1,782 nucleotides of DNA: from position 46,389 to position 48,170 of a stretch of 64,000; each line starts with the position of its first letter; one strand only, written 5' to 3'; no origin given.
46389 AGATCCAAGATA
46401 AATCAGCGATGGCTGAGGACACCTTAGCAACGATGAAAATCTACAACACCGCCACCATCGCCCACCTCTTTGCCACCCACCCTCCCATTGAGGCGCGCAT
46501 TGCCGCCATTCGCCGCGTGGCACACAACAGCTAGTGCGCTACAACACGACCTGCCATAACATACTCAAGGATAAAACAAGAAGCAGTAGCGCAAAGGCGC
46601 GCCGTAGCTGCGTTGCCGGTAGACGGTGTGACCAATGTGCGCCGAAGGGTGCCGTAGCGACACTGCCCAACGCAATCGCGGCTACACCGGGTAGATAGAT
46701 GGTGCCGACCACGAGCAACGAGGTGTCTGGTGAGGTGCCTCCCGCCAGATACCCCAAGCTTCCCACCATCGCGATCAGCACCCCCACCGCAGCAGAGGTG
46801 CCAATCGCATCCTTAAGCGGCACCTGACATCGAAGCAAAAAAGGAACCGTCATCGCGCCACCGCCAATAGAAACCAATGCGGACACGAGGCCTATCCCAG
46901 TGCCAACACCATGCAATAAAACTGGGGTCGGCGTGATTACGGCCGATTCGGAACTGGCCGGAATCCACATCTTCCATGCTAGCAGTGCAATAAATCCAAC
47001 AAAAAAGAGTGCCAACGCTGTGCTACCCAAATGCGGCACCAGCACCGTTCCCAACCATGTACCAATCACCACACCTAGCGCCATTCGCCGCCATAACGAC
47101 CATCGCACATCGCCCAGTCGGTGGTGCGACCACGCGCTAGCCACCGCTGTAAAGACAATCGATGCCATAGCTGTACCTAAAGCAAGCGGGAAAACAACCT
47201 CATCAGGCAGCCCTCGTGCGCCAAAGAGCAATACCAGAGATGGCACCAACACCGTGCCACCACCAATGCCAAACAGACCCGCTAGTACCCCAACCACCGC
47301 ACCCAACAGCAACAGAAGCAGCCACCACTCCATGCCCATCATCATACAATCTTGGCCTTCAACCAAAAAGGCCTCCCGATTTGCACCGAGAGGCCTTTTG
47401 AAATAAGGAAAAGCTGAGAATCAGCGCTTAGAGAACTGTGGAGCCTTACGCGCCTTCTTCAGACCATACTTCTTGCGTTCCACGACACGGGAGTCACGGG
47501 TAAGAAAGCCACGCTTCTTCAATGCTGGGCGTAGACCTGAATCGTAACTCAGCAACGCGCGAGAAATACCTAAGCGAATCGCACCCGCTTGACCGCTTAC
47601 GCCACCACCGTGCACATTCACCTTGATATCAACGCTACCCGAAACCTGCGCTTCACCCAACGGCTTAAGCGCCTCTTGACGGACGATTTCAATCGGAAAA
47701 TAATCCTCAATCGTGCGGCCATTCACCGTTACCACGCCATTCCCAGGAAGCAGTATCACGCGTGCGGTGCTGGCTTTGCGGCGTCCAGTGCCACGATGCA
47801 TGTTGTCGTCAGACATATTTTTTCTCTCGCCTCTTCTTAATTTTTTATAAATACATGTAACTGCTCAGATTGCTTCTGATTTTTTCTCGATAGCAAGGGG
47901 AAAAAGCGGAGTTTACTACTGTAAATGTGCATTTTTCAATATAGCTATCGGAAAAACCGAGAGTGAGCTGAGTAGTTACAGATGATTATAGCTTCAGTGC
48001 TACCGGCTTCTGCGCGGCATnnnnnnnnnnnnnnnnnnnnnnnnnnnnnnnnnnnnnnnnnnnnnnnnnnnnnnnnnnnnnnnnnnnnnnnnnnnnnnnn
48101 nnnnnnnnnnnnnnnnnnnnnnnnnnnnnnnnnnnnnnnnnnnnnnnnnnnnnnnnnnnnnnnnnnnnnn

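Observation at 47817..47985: MITE copy embedded in the rplM-rpsI ribosomal protein operon spacer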

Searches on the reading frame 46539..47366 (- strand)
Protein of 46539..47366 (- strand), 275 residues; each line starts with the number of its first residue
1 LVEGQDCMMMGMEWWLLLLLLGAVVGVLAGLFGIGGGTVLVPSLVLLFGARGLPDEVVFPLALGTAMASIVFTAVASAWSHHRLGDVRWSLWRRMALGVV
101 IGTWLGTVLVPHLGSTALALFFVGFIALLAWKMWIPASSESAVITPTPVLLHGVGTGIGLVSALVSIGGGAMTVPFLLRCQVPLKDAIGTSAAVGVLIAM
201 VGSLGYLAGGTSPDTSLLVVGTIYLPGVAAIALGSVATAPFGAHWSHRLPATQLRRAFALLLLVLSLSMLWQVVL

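Call 66: search_protein_families(library=pfam, proteins=[window:46539-47366:-])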
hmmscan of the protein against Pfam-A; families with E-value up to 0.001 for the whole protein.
window:46539-47366:- (275 aa): 1 family
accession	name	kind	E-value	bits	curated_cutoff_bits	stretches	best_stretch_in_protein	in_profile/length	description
PF01925.25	TauE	-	4.7e-47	161.1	32.6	1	18-269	1-237/237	Sulfite exporter TauE/SafE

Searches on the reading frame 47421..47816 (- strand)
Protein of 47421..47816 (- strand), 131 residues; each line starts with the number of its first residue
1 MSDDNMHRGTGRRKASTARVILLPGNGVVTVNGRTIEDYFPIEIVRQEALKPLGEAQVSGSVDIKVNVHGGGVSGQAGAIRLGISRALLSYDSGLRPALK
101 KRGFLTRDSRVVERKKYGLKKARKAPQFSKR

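Call 10: find_encoding_contigs(protein=window:47421-47816:-, flank=3000, max_places=10)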
Protein window:47421-47816:- (131 aa): no gene with exactly this product is on record in the collection.

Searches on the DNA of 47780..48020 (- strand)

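Call 48: search_rna_families(source=window, start=47780, end=48020, threshold=evalue, max_evalue=10)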
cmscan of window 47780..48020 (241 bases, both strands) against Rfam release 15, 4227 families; matches with E-value up to 10: 2.
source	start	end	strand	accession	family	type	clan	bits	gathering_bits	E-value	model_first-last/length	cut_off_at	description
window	47836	47997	+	RF01005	MIR530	Gene; miRNA;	-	22.6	85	0.03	1-172/172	no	MIR530 microRNA precursor family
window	47849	47936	+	RF00057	RyhB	Gene; sRNA;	-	14.2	55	3.6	1-67/67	no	RyhB RNA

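Call 72: build_rna_model(alignment_id=A3)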
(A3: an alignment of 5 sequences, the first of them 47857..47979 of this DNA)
Model R1 built from alignment A3 (5 sequences, 127 columns); structure: RNAalifold consensus.
model positions 121; base pairs 45; branch points 0; effective number of sequences 0.88; information 0.591 bits per position. Calibrated on 0.2 Mb of random sequence (short: E-values are rough).
structure used (alignment columns):
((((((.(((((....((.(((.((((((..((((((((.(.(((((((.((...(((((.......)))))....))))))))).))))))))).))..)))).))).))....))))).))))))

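Call 73: search_with_rna_model(model_id=R1, sources=[window, L001, L002, L003, L004, L005, L006, L007, L008, L009, L010, L011, L012, L013, L014, L015, L016, L017, L201, L202, L204, L205, L206, L207, L208, L209, L210, L150], max_evalue=1)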
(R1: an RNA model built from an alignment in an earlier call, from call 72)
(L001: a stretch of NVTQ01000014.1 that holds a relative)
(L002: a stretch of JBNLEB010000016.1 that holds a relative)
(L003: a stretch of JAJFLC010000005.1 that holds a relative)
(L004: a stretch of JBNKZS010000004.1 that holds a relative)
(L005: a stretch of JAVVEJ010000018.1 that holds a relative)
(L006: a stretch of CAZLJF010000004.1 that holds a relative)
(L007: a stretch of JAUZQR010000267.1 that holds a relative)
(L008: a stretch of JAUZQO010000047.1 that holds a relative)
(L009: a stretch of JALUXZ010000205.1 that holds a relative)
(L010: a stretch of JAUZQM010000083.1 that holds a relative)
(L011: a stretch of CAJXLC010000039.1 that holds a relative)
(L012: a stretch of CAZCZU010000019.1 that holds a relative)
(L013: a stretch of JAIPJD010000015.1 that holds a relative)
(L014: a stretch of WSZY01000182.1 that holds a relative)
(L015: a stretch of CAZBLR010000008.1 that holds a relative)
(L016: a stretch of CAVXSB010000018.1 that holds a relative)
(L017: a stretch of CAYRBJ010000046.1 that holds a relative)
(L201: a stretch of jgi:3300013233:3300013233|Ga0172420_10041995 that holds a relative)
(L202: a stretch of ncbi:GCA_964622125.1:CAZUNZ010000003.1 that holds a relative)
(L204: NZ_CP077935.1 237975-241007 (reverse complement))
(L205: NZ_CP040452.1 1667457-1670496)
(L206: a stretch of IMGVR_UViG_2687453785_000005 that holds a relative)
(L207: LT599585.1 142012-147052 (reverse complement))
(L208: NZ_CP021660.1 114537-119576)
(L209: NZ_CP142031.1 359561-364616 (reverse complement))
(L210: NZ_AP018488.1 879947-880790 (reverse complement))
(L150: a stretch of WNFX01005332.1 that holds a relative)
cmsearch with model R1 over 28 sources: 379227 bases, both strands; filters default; matches with E-value up to 1: 18.
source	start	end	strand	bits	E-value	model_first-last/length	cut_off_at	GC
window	9056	9176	+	145.9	6.5e-37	1-121/121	no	0.45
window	34013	34133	+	133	2.3e-33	1-121/121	no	0.41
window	25359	25480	-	129.2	2.7e-32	1-121/121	no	0.43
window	47857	47979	-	122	2.7e-30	1-121/121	no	0.39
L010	13008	13131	+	108.4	1.5e-26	1-121/121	no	0.41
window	9056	9176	-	75.2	2.6e-17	1-121/121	no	0.45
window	34013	34133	-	66.9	5.2e-15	1-121/121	no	0.41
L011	17406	17527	-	66.3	7.4e-15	1-121/121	no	0.44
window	25359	25480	+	61.9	1.3e-13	1-121/121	no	0.43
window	47857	47979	+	58.6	1e-12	1-121/121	no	0.39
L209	2473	2588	-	38.2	4.6e-07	1-121/121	no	0.33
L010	13008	13131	-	38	5.3e-07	1-121/121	no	0.41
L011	17406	17527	+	30.8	5.5e-05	1-121/121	no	0.44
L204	1461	1574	+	29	0.00017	1-121/121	no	0.3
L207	2496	2552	-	23.6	0.0052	32-90/121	no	0.4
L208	2501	2543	-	22.8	0.0091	41-82/121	no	0.35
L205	1501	1535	+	20.7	0.034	45-78/121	no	0.4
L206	5899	5936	-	20.5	0.037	43-80/121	no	0.45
